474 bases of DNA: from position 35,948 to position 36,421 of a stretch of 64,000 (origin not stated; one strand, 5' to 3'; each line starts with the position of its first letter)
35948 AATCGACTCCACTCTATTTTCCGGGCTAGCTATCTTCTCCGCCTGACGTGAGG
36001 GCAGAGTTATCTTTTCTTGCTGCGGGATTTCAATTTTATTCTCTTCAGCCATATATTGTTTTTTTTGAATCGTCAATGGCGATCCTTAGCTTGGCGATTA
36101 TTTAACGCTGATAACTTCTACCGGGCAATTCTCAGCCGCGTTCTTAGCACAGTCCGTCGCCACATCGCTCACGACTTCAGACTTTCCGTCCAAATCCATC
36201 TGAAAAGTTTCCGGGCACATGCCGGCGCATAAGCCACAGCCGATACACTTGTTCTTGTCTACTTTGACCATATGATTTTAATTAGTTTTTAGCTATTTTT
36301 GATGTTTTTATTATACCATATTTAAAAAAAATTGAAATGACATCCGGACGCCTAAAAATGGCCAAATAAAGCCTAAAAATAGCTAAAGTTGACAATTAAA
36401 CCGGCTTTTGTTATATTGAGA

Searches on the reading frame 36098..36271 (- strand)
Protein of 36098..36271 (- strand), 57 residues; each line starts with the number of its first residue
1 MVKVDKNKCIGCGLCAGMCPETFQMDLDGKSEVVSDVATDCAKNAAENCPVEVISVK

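Call 13: search_protein_families(library=ncbifam, proteins=[window:36098-36271:-], max_evalue=0.01)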
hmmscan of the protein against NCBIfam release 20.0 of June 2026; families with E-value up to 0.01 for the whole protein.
window:36098-36271:- (57 aa): 34 families (the best 25 are shown)
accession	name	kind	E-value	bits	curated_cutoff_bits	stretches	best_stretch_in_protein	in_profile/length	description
NF040864.1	HgcB_ferredoxin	equivalog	1.2e-07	31.5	99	1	3-57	10-64/93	mercury methylation ferredoxin HgcB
NF058577.1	FdxA_fam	equivalog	1.6e-05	25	65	1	3-20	32-49/52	4Fe-4S ferredoxin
NF040612.1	F420_dehyd_FpoI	exception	2.7e-05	24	180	1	3-22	38-57/135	F420H2 dehydrogenase subunit FpoI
NF040684.1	PorD_Arch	equivalog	2.8e-05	24.1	120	1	4-55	29-80/85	pyruvate synthase subunit PorD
NF045874.1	Vhu_polyferre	exception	7.7e-05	21.6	600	1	3-56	192-245/381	F420-non-reducing hydrogenase associated-polyferredoxin VhuB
NF038196.1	ferrodoxin_EFR1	subfamily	9.8e-05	22.5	75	1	3-56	181-231/242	EFR1 family ferrodoxin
TIGR03294.1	FrhG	equivalog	0.00012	21.9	245.5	1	4-51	171-217/228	coenzyme F420 hydrogenase subunit gamma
NF007203.0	PRK09624.1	equivalog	0.00013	22.2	171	1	3-55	47-99/105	pyuvate ferredoxin oxidoreductase subunit delta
NF007202.0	PRK09623.1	equivalog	0.00022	21.5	166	1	3-56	47-100/105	3-methyl-2-oxobutanoate dehydrogenase subunit delta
NF005503.0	PRK07118.1-2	equivalog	0.00022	20.6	252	1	1-56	161-217/292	RnfABCDGE type electron transport complex subunit B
TIGR02179.1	PorD_KorD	subfamily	0.00028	21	60.05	1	4-55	22-73/78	2-oxoacid:acceptor oxidoreductase, delta subunit, pyruvate/2-ketoisovalerate family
NF040770.1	hetero_SS_HdrA2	exception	0.00036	18.8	1100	1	3-56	573-625/777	CoB-CoM heterodisulfide reductase HdrA2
TIGR01944.1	rnfB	subfamily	0.00039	20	68.7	1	3-56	109-162/190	RnfABCDGE type electron transport complex subunit B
NF042909.1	FMH_DH_FwdF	exception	0.0004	19.6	375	1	2-31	50-80/336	tungsten-dependent formylmethanofuran dehydrogenase subunit FwdF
TIGR02936.1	fdxN_nitrog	equivalog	0.00047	20.2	80.55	1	2-40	16-53/91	ferredoxin III, nif-specific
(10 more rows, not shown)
